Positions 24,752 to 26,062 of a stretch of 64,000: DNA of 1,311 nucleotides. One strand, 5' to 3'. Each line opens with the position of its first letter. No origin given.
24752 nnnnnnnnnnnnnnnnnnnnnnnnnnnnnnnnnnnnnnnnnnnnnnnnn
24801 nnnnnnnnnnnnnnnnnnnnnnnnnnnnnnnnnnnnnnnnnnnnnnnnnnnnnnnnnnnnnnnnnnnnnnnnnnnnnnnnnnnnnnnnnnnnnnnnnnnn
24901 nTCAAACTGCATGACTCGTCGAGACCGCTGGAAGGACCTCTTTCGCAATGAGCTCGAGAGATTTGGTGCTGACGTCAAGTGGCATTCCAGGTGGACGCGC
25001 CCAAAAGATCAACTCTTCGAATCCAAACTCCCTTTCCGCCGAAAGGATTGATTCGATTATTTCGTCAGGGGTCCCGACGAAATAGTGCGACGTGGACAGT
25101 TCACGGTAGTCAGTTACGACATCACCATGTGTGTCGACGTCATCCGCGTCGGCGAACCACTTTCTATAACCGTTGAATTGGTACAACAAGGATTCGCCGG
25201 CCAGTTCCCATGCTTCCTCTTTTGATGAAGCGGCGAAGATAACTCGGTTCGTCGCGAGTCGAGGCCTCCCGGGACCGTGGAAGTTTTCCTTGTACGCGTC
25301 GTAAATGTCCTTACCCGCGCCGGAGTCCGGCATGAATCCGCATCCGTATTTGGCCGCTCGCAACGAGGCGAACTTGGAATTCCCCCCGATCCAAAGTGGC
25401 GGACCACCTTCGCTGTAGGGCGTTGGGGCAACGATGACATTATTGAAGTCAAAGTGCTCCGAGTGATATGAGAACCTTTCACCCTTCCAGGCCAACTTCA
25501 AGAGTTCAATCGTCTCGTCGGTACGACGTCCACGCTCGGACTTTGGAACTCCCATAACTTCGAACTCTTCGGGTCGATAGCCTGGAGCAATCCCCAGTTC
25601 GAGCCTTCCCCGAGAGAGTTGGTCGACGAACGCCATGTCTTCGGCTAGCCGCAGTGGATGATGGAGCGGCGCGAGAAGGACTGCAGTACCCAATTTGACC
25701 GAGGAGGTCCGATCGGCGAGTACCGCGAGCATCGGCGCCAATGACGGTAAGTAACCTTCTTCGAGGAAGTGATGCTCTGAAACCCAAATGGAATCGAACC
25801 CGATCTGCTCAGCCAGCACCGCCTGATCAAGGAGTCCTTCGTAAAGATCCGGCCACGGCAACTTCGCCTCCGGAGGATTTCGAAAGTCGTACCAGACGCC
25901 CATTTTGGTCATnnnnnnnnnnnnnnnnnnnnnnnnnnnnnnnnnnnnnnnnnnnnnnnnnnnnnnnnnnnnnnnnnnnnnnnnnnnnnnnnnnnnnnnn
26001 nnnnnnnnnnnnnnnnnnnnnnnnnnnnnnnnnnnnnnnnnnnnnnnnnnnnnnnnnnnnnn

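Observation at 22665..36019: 12-kb redox-rich operon of unknown substrate (cupin-ABC-3xMDR-VOC-LLM-SDR-M24) under an XRE-cupin regulator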

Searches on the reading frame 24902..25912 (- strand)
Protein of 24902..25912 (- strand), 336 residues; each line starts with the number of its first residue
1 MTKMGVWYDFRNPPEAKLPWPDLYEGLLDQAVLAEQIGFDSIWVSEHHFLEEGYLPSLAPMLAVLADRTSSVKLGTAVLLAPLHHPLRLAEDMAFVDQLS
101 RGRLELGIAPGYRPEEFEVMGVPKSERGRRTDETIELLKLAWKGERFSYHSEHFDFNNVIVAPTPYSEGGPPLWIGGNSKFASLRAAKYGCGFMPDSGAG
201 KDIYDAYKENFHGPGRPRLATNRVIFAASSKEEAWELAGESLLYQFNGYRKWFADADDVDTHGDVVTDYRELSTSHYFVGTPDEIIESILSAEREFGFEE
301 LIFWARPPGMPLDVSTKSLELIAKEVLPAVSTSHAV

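Call 4: search_protein_families(library=pfam, proteins=[window:24902-25912:-])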
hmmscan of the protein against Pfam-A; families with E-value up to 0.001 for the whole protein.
window:24902-25912:- (336 aa): 1 family
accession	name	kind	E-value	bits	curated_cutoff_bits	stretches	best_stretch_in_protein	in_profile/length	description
PF00296.26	Bac_luciferase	-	1.4e-61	209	27.9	1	7-297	6-311/314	Luciferase-like monooxygenase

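Call 5: search_protein_families(library=ncbifam, proteins=[window:24902-25912:-])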
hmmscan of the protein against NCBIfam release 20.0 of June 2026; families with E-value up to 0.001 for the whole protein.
window:24902-25912:- (336 aa): 31 families (the best 25 are shown)
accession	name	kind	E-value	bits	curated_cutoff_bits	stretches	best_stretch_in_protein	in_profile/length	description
TIGR03619.1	F420_Rv2161c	subfamily_domain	1.8e-49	168.6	166.9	1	31-302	4-244/247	TIGR03619 family F420-dependent LLM class oxidoreductase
TIGR04027.1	LLM_KPN_01858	hypoth_equivalog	1.7e-42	145.6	412.9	1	22-330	17-325/326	putative FMN-dependent luciferase-like monooxygenase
TIGR03560.1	F420_Rv1855c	subfamily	3.8e-28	98.8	231.4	1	23-189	11-187/227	TIGR03560 family F420-dependent LLM class oxidoreductase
TIGR04020.1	seco_metab_LLM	subfamily_domain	4.6e-28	98.3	244.45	1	22-190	16-185/341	MupA/Atu3671 family FMN-dependent luciferase-like monooxygenase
TIGR03558.1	oxido_grp_1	subfamily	7.6e-27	94.4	166.95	1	28-324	23-324/325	MsnO8 family LLM class oxidoreductase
TIGR03621.1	F420_MSMEG_2516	subfamily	1.1e-26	93.7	213.15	1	26-179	15-159/295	TIGR03621 family F420-dependent LLM class oxidoreductase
NF052254.1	luciferase_Alph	exception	2.3e-26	92.8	600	1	22-190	19-186/354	luciferase subunit alpha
TIGR03571.1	lucif_BA3436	subfamily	1.3e-24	87.1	303.9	1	28-177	34-189/304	TIGR03571 family LLM class oxidoreductase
TIGR04036.1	LLM_CE1758_fam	subfamily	1e-21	77.2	479.1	1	27-330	30-331/355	CE1758 family FMN-dependent luciferase-like monooxygenase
TIGR03858.1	LLM_2I7G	subfamily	6.8e-21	74.6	462.25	1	25-330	26-336/337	Atu2307/SP_0267 family LLM class monooxygenase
NF002619.0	PRK02271.1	equivalog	6.9e-21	74.9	276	1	27-203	16-184/329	5,10-methylenetetrahydromethanopterin reductase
TIGR04021.1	LLM_DMSO2_sfnG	equivalog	6.5e-20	71.8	382.95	1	31-236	34-247/350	dimethylsulfone monooxygenase SfnG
TIGR03854.1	F420_MSMEG_3544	hypoth_equivalog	7.5e-19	68.1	295.6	1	34-194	22-178/290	TIGR03854 family LLM class F420-dependent oxidoreductase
TIGR03557.1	F420_G6P_family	subfamily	1.8e-18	66.8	210.4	1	27-248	15-237/316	TIGR03557 family F420-dependent LLM class oxidoreductase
TIGR03555.1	F420_mer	equivalog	2e-16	60.3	348.7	1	29-202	16-182/325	5,10-methylenetetrahydromethanopterin reductase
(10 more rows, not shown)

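Call 56: search_solved_structures(query=window:24902-25912:-, max_evalue=1e-15)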
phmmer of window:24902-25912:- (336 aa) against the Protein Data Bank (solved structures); distinct sequences matched with E-value up to 1e-15: 6.
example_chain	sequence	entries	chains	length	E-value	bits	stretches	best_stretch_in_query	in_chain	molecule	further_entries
8k74_A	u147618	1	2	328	2.2e-32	115.7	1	29-329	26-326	Alkanal monooxygenase alpha chain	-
1brl_A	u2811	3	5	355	2.1e-24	89.4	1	13-190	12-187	BACTERIAL LUCIFERASE | Alkanal monooxygenase alpha chain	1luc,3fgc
8cbb_A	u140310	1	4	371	6.5e-24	87.8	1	30-174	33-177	Alkanal monooxygenase alpha chain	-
7bip_A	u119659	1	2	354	1.6e-23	86.6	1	24-194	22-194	Luciferase-like monooxygenase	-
6ket_A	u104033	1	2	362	1.3e-18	70.4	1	22-205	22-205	PuwE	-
3rao_A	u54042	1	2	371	1.7e-16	63.4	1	21-200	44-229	Putative Luciferase-like Monooxygenase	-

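Call 82: find_homologous_proteins(query=window:24902-25912:-, max_evalue=1e-30)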
Query window:24902-25912:- (336 aa): 684 proteins with E <= 1e-30 among 7264 candidates; the best 120 are listed.
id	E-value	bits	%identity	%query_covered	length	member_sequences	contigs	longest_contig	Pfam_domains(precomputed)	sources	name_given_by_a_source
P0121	1.0e-228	776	100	100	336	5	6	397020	PF00296.27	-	-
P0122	2.0e-210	716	91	100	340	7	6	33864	PF00296.27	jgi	jgi:probable F420-dependent oxidoreductase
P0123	3.6e-201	686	86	99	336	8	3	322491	PF00296.27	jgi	jgi:alkanesulfonate monooxygenase SsuD/methylene tetrahydromethanopterin reductase-like flavin-depen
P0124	5.2e-197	672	87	99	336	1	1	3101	PF00296.27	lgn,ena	-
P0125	7.4e-197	671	85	99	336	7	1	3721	PF00296.27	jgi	-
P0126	2.6e-189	647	81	100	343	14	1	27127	PF00296.27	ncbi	-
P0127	8.6e-188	642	83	99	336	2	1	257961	PF00296.27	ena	-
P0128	7.7e-181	619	79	100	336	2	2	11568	PF00296.27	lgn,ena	-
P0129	2.7e-180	617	79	99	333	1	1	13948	PF00296.27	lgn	-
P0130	2.9e-180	617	80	99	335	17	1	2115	PF00296.27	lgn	-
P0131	1.4e-179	615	87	91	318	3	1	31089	PF00296.27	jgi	jgi:alkanesulfonate monooxygenase SsuD/methylene tetrahydromethanopterin reductase-like flavin-depen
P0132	1.4e-178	611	83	93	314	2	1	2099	PF00296.27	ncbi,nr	ncbi:MAG: LLM class flavin-dependent oxidoreductase, partial [Acidobacteria bacterium]|nr:LLM class 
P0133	2.6e-175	601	78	99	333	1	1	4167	PF00296.27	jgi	-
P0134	7.0e-172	589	81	95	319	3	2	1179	PF00296.27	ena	-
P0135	1.2e-154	533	67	98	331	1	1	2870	PF00296.27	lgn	-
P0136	3.2e-154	531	69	98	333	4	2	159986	PF00296.27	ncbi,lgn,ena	-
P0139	1.5e-148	513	65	98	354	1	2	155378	PF00296.27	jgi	jgi:probable F420-dependent oxidoreductase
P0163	4.6e-145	501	65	98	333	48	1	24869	PF00296.27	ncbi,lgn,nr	ncbi:MAG TPA: LLM class flavin-dependent oxidoreductase [Streptosporangiaceae bacterium]|nr:LLM clas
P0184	4.4e-143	495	65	98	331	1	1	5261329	PF00296.27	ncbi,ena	-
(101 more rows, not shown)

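Call 83: find_encoding_contigs(protein=P0139, flank=10000, max_places=2)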
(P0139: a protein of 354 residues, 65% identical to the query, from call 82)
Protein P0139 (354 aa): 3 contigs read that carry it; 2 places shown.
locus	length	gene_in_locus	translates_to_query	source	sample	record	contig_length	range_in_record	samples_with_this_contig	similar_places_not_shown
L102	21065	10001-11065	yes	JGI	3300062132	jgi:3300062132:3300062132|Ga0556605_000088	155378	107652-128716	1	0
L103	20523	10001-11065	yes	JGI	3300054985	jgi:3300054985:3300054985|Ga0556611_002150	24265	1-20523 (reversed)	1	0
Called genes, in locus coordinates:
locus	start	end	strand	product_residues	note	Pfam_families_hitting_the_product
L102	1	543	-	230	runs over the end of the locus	PF01381:HTH_3, PF13560:HTH_31 (weak), PF07883:Cupin_2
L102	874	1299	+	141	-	PF12852:Cupin_6 (faint), PF02311:AraC_binding (faint), PF07883:Cupin_2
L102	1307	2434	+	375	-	PF02653:BPD_transp_2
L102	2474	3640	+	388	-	PF13407:Peripla_BP_4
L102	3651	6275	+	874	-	PF00005:ABC_tran, PF02653:BPD_transp_2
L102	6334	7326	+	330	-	PF08240:ADH_N, PF16912:Glu_dehyd_C, PF00107:ADH_zinc_N, PF13602:ADH_zinc_N_2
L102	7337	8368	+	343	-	PF08240:ADH_N, PF00107:ADH_zinc_N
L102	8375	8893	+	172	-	PF00903:Glyoxalase, PF13468:Glyoxalase_3, PF13669:Glyoxalase_4, PF22677:Ble-like_N (faint)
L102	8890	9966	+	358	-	PF08240:ADH_N, PF00107:ADH_zinc_N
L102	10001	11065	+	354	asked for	PF00296:Bac_luciferase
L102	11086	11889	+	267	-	PF00106:adh_short, PF08659:KR, PF23441:SDR, PF13561:adh_short_C2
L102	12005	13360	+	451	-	PF00557:Peptidase_M24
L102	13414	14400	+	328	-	PF00676:E1_dh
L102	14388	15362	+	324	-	PF02779:Transket_pyr, PF02780:Transketolase_C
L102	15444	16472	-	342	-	PF12728:HTH_17 (faint), PF13384:HTH_23 (weak), PF01418:HTH_6 (faint), PF02796:HTH_7 (faint), PF13518:HTH_28 (weak), PF13551:HTH_29, PF13565:HTH_32, PF13358:DDE_3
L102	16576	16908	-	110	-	PF00571:CBS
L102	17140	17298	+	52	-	-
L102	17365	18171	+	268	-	PF01047:MarR (weak), PF12802:MarR_2, PF04343:DUF488, PF22751:DUF488-N3a, PF22752:DUF488-N3i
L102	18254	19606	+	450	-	-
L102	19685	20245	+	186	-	PF04343:DUF488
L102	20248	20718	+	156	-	PF02627:CMD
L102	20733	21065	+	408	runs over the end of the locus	PF07992:Pyr_redox_2, PF13738:Pyr_redox_3 (weak), PF00070:Pyr_redox, PF14759:Reductase_C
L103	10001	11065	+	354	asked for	PF00296:Bac_luciferase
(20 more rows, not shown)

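Call 84: find_encoding_contigs(protein=P0163, flank=10000, max_places=2)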
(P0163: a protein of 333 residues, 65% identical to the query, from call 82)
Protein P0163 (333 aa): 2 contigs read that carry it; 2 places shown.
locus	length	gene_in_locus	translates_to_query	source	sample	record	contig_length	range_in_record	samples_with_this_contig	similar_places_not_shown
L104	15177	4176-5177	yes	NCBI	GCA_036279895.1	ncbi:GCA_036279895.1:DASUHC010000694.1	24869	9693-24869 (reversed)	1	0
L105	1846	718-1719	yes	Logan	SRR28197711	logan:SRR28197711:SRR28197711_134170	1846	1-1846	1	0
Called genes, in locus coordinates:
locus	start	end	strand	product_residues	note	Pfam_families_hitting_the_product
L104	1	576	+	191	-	PF02653:BPD_transp_2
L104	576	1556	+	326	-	PF08240:ADH_N, PF16912:Glu_dehyd_C, PF00107:ADH_zinc_N, PF13602:ADH_zinc_N_2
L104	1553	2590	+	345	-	PF08240:ADH_N, PF00107:ADH_zinc_N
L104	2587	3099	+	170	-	PF00903:Glyoxalase, PF13468:Glyoxalase_3, PF13669:Glyoxalase_4, PF18029:Glyoxalase_6 (weak), PF22677:Ble-like_N (weak)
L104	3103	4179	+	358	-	PF08240:ADH_N, PF00107:ADH_zinc_N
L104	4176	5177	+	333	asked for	PF00296:Bac_luciferase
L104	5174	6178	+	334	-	PF00676:E1_dh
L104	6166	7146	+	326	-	PF02779:Transket_pyr, PF02780:Transketolase_C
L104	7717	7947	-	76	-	-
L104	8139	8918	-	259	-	PF00005:ABC_tran, PF13304:AAA_21 (weak)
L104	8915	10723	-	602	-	PF02653:BPD_transp_2, PF13304:AAA_21 (faint), PF00005:ABC_tran, PF12399:BCA_ABC_TP_C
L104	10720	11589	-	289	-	PF02653:BPD_transp_2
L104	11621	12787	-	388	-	PF13433:Peripla_BP_5, PF13458:Peripla_BP_6, PF01094:ANF_receptor, PF13433:Peripla_BP_5 (weak)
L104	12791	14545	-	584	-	PF02776:TPP_enzyme_N, PF00205:TPP_enzyme_M, PF02775:TPP_enzyme_C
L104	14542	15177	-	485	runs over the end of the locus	PF00171:Aldedh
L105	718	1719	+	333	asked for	PF00296:Bac_luciferase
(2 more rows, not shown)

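Call 85: search_protein_families(library=ncbifam, proteins=[L102:13414-14400:+, L102:14388-15362:+, L102:874-1299:+], max_evalue=1e-15)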
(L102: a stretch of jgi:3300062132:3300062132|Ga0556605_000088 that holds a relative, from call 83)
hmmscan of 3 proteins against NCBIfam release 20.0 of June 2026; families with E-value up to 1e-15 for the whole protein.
L102:13414-14400:+ (328 aa): 2 families
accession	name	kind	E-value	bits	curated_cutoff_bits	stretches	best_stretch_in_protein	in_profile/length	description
TIGR03182.1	PDH_E1_alph_y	equivalog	7.1e-101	337.2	393.85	1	9-319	4-314/315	pyruvate dehydrogenase (acetyl-transferring) E1 component subunit alpha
TIGR03181.1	PDH_E1_alph_x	equivalog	2.8e-73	246.8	411.35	1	10-320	27-328/341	pyruvate dehydrogenase (acetyl-transferring) E1 component subunit alpha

L102:14388-15362:+ (324 aa): 4 families
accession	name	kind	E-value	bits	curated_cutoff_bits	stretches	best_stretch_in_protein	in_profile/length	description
NF006667.0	PRK09212.1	subfamily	9.3e-106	353.4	321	1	1-319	1-319/327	pyruvate dehydrogenase complex E1 component subunit beta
NF008854.0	PRK11892.1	equivalog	6.7e-100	334.9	454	1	2-319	140-458/464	pyruvate dehydrogenase complex E1 component subunit beta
NF004559.0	PRK05899.2-5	equivalog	6.3e-22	77.5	488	1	4-309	318-611/627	transketolase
TIGR00204.1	dxs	equivalog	3.8e-19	68.6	465.95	1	4-280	310-573/616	1-deoxy-D-xylulose-5-phosphate synthase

L102:874-1299:+ (141 aa): 0 families

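Call 99: find_encoding_contigs(protein=P0184, flank=10000, max_places=1)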
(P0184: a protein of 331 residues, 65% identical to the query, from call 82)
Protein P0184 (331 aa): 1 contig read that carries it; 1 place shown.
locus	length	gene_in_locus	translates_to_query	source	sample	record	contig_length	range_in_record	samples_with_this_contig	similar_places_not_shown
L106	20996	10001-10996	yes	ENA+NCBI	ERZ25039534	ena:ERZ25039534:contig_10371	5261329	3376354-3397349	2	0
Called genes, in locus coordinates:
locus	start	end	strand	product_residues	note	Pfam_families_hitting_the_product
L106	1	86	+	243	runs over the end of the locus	PF12844:HTH_19, PF13560:HTH_31, PF01381:HTH_3, PF13443:HTH_26 (weak), PF07883:Cupin_2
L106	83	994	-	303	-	-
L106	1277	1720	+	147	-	PF05899:Cupin_3 (faint), PF12852:Cupin_6 (weak), PF07883:Cupin_2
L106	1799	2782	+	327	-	PF02653:BPD_transp_2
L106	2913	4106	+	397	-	PF13407:Peripla_BP_4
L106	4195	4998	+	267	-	PF00005:ABC_tran, PF13304:AAA_21 (faint)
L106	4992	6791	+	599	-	PF00005:ABC_tran, PF02653:BPD_transp_2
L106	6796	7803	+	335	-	PF08240:ADH_N, PF16912:Glu_dehyd_C, PF00107:ADH_zinc_N, PF13602:ADH_zinc_N_2 (weak)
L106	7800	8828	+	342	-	PF08240:ADH_N, PF00107:ADH_zinc_N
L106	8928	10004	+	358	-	PF08240:ADH_N, PF16912:Glu_dehyd_C (weak), PF00107:ADH_zinc_N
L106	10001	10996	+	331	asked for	PF00296:Bac_luciferase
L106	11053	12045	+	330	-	PF00676:E1_dh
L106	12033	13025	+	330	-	PF02779:Transket_pyr, PF02780:Transketolase_C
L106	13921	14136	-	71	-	-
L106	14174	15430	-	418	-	PF00583:Acetyltransf_1 (faint), PF13527:Acetyltransf_9, PF17668:Acetyltransf_17, PF13530:SCP2_2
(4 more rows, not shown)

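Call 100: find_encoding_contigs(protein=P0136, flank=10000, max_places=1)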
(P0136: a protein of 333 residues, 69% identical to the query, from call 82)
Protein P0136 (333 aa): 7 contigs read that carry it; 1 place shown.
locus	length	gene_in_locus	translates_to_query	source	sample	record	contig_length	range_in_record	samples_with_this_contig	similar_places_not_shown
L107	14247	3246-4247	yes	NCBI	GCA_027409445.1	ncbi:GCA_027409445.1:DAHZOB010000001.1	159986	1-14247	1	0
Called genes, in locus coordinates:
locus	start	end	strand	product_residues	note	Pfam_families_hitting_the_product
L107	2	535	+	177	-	?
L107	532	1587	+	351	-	PF08240:ADH_N, PF16912:Glu_dehyd_C (faint), PF00107:ADH_zinc_N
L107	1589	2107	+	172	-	PF00903:Glyoxalase, PF13468:Glyoxalase_3 (weak), PF13669:Glyoxalase_4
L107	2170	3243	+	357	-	PF08240:ADH_N, PF00107:ADH_zinc_N, PF13602:ADH_zinc_N_2 (weak)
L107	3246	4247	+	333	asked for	PF00296:Bac_luciferase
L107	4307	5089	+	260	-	PF23441:SDR (faint), PF00106:adh_short, PF08659:KR, PF13561:adh_short_C2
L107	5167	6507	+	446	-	PF00557:Peptidase_M24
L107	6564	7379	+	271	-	PF01351:RNase_HII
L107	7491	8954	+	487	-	PF00890:FAD_binding_2 (weak), PF01134:GIDA (faint), PF01266:DAO (faint), PF07992:Pyr_redox_2, PF12831:FAD_oxidored (weak), PF13738:Pyr_redox_3, PF00070:Pyr_redox, PF02852:Pyr_redox_dim, +3 more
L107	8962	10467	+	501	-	PF00364:Biotin_lipoyl, PF02817:E3_binding, PF00198:2-oxoacid_dh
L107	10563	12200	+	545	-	PF21948:LplA-B_cat, PF16881:LIAS_N, PF04055:Radical_SAM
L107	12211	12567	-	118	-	PF02583:Trns_repr_metal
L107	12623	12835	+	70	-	PF00403:HMA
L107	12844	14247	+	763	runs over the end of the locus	PF00403:HMA, PF00122:E1-E2_ATPase, PF00702:Hydrolase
